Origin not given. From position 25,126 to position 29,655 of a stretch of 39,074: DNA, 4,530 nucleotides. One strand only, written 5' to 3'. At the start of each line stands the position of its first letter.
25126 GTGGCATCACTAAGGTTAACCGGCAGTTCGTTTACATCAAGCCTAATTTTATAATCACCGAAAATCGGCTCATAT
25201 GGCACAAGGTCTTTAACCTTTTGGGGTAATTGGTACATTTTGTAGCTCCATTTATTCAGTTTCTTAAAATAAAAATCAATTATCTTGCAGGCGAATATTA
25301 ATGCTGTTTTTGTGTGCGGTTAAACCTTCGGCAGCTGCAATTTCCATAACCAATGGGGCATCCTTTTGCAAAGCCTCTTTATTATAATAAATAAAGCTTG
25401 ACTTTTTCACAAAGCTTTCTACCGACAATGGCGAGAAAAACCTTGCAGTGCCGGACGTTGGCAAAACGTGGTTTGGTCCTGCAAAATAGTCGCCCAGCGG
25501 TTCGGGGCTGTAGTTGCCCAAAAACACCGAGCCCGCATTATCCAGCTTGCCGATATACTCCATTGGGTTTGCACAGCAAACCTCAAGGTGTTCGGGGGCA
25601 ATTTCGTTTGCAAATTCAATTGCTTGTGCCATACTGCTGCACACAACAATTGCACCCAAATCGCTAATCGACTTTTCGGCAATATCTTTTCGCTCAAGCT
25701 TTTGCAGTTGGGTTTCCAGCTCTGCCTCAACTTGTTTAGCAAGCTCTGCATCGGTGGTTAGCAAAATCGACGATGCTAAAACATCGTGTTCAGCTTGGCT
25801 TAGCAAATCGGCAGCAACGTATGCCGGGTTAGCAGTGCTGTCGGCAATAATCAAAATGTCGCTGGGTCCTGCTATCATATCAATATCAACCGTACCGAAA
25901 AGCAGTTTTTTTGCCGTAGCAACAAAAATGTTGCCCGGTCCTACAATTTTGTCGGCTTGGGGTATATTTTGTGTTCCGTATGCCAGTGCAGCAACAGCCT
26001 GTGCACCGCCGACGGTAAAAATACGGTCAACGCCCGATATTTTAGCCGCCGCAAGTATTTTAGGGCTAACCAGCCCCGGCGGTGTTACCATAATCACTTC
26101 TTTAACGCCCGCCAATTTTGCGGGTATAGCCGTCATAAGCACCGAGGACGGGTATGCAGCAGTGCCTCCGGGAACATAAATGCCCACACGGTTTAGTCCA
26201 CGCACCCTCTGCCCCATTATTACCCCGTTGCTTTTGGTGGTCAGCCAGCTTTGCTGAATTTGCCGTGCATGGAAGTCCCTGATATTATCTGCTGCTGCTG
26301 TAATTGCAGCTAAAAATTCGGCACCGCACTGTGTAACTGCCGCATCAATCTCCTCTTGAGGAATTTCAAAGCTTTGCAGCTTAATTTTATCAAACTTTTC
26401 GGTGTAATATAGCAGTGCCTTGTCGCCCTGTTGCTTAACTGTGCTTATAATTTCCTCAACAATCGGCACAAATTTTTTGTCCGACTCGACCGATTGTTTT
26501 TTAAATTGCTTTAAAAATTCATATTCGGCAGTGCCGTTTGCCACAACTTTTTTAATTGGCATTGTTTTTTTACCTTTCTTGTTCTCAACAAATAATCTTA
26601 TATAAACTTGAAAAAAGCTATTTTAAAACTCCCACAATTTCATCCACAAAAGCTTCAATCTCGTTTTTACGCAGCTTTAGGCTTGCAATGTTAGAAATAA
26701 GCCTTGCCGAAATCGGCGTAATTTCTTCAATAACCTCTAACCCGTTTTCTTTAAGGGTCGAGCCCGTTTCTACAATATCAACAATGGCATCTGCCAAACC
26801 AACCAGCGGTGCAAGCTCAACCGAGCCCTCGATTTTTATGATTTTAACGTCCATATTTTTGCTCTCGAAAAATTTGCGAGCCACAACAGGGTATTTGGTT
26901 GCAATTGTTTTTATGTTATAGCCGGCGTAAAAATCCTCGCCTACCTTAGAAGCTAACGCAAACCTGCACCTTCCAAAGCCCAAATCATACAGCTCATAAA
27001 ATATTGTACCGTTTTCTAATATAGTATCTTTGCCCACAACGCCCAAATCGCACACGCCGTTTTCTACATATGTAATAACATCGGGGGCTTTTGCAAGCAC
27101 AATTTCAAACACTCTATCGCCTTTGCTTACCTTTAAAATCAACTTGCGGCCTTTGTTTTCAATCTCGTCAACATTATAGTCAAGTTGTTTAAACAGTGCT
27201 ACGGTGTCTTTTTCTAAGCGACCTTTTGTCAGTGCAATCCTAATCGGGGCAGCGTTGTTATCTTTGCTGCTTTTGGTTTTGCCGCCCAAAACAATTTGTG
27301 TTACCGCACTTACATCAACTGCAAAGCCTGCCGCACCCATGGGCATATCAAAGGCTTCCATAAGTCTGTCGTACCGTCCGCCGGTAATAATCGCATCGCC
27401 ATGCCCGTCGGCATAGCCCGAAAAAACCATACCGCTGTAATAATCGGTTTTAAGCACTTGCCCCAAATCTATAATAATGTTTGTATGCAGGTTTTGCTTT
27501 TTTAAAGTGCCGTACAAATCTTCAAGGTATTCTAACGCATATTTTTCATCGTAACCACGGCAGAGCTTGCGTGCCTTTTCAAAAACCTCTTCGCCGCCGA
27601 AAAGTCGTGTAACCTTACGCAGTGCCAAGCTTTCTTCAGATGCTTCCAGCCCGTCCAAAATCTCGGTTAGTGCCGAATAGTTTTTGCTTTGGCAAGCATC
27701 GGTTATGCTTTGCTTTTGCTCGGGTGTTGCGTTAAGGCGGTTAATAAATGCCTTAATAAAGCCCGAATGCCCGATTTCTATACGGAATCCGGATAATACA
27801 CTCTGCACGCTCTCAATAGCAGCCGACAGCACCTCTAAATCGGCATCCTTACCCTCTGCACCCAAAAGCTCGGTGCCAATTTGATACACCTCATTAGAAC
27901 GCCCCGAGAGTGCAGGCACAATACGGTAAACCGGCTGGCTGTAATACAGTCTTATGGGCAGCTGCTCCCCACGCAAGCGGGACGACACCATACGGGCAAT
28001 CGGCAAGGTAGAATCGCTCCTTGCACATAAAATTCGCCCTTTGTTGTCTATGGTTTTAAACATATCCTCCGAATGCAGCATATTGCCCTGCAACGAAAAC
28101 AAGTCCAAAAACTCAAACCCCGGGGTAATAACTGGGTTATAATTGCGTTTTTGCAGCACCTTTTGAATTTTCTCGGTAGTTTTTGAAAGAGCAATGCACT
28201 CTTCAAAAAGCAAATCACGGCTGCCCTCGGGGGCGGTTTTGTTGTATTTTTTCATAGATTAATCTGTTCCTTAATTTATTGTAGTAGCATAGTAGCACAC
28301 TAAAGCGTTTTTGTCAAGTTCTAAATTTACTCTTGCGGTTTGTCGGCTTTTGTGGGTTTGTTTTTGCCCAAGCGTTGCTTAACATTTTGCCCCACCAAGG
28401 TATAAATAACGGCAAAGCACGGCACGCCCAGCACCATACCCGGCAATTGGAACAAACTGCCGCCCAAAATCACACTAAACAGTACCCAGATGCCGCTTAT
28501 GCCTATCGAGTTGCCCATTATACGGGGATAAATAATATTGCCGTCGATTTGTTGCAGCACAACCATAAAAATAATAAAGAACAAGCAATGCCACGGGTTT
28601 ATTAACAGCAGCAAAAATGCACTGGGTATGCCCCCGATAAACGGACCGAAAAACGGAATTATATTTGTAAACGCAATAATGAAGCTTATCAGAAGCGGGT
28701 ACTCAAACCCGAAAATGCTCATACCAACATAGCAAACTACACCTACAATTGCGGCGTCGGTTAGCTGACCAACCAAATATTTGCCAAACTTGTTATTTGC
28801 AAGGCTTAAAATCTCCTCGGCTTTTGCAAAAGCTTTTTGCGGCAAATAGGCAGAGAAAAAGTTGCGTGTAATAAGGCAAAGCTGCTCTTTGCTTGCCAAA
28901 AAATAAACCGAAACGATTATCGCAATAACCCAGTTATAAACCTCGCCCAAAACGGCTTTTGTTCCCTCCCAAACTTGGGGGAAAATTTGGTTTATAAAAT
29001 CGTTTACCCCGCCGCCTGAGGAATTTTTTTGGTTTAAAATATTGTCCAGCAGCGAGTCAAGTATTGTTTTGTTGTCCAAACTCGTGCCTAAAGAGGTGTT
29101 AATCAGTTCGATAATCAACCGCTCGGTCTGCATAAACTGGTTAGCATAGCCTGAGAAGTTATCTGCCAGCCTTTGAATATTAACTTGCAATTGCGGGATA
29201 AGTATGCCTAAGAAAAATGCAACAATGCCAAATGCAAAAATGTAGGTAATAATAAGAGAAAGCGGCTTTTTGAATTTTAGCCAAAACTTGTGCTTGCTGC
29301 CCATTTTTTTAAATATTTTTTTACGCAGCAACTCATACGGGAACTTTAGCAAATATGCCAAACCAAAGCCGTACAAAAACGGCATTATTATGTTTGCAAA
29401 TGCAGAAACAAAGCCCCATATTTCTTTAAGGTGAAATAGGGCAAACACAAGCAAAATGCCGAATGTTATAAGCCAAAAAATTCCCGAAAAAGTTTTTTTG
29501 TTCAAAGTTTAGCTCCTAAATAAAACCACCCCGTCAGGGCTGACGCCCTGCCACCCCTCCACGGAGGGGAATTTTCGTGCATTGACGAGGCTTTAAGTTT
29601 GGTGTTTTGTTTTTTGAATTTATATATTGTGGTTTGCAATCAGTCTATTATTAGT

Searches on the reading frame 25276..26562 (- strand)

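Call 14: search_protein_families(library=ncbifam, proteins=[window:25276-26562:-], max_evalue=0.00001)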
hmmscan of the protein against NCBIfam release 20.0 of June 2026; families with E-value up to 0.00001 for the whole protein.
window:25276-26562:- (428 aa): 2 families
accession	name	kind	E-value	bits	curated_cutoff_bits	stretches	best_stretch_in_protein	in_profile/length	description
TIGR00069.1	hisD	equivalog_domain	2e-170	567.3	243.8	1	35-424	1-393/393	histidinol dehydrogenase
NF010343.0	PRK13770.1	equivalog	1.2e-125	419.6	647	1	14-424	5-414/416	histidinol dehydrogenase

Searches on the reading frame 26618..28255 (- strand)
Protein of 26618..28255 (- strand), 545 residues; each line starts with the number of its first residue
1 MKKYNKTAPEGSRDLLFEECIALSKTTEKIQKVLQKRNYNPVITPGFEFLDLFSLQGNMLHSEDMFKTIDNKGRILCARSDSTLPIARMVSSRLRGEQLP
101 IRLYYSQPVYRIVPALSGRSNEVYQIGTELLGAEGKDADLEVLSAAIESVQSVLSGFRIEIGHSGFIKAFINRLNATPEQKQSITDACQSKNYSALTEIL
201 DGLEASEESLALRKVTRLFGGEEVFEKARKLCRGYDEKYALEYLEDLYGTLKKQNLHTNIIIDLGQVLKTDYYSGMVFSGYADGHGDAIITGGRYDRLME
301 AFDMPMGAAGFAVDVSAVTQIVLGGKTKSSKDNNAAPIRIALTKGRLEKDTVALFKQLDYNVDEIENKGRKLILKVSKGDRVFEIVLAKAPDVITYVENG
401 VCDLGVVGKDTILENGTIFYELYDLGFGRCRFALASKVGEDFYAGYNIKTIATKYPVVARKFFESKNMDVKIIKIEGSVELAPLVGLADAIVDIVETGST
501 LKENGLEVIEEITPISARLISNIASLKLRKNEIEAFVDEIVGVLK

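Call 14: search_protein_families(library=ncbifam, proteins=[window:26618-28255:-], max_evalue=0.00001)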
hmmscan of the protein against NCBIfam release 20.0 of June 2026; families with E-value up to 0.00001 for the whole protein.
window:26618-28255:- (545 aa): 22 families
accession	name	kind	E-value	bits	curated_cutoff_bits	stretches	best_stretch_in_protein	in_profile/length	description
TIGR00443.1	hisZ_biosyn_reg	equivalog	2.5e-79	266.6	271.65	1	13-321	1-311/314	ATP phosphoribosyltransferase regulatory subunit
NF008936.0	PRK12292.1-3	equivalog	1.1e-77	261.6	492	1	3-323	2-326/406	ATP phosphoribosyltransferase regulatory subunit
NF008941.0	PRK12292.2-4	equivalog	2.4e-66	224.3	447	1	8-328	9-330/393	ATP phosphoribosyltransferase regulatory subunit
NF008938.0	PRK12292.1-6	equivalog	4e-63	213.8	833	1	1-322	1-324/420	ATP phosphoribosyltransferase regulatory subunit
NF008942.0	PRK12292.2-5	equivalog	2.4e-61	207.7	643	1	7-321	10-327/434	ATP phosphoribosyltransferase regulatory subunit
TIGR00070.1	hisG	equivalog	2.9e-58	196.8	75.75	1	338-520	1-182/183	ATP phosphoribosyltransferase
NF008945.0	PRK12292.3-3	equivalog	6.3e-47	160.4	409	1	8-320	2-301/368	ATP phosphoribosyltransferase regulatory subunit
NF008935.0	PRK12292.1-1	equivalog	1.5e-45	155.8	350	1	8-322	6-317/382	ATP phosphoribosyltransferase regulatory subunit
NF009086.0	PRK12421.1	equivalog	9.1e-45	153.2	318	1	9-325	10-330/389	ATP phosphoribosyltransferase regulatory subunit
TIGR00442.1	hisS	equivalog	1.8e-42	145.8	286.75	1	8-359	2-348/406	histidine--tRNA ligase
NF008940.0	PRK12292.2-3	equivalog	4.7e-41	140.9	450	1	9-330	6-328/404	ATP phosphoribosyltransferase regulatory subunit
NF008943.0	PRK12292.3-1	equivalog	1.7e-39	136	690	1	6-322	24-330/403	ATP phosphoribosyltransferase regulatory subunit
NF008937.0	PRK12292.1-4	equivalog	6.1e-33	114.2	693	1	9-319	10-322/395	ATP phosphoribosyltransferase regulatory subunit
NF008953.0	PRK12295.1-6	equivalog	2.7e-25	89.1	384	2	38-206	31-191/384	ATP phosphoribosyltransferase regulatory subunit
NF008939.0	PRK12292.2-1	equivalog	7.9e-23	80.8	335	1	10-333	7-333/391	ATP phosphoribosyltransferase regulatory subunit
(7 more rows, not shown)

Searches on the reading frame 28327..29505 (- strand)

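Call 15: search_protein_families(library=ncbifam, proteins=[window:28327-29505:-], max_evalue=0.001)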
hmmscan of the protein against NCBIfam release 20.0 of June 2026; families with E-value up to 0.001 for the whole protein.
window:28327-29505:- (392 aa): 3 families
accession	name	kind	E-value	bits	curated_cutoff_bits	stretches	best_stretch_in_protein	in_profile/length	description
TIGR02872.1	spore_ytvI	equivalog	9.2e-26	91.1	198.15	1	29-368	12-332/341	sporulation integral membrane protein YtvI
NF045801.1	efflux_ABUW_0982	equivalog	3e-13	49.5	675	1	141-371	117-340/392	chloramphenicol efflux transporter CxpE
NF008930.0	PRK12287.1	subfamily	5.4e-08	32.8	318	1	199-367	158-321/344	AI-2E family transporter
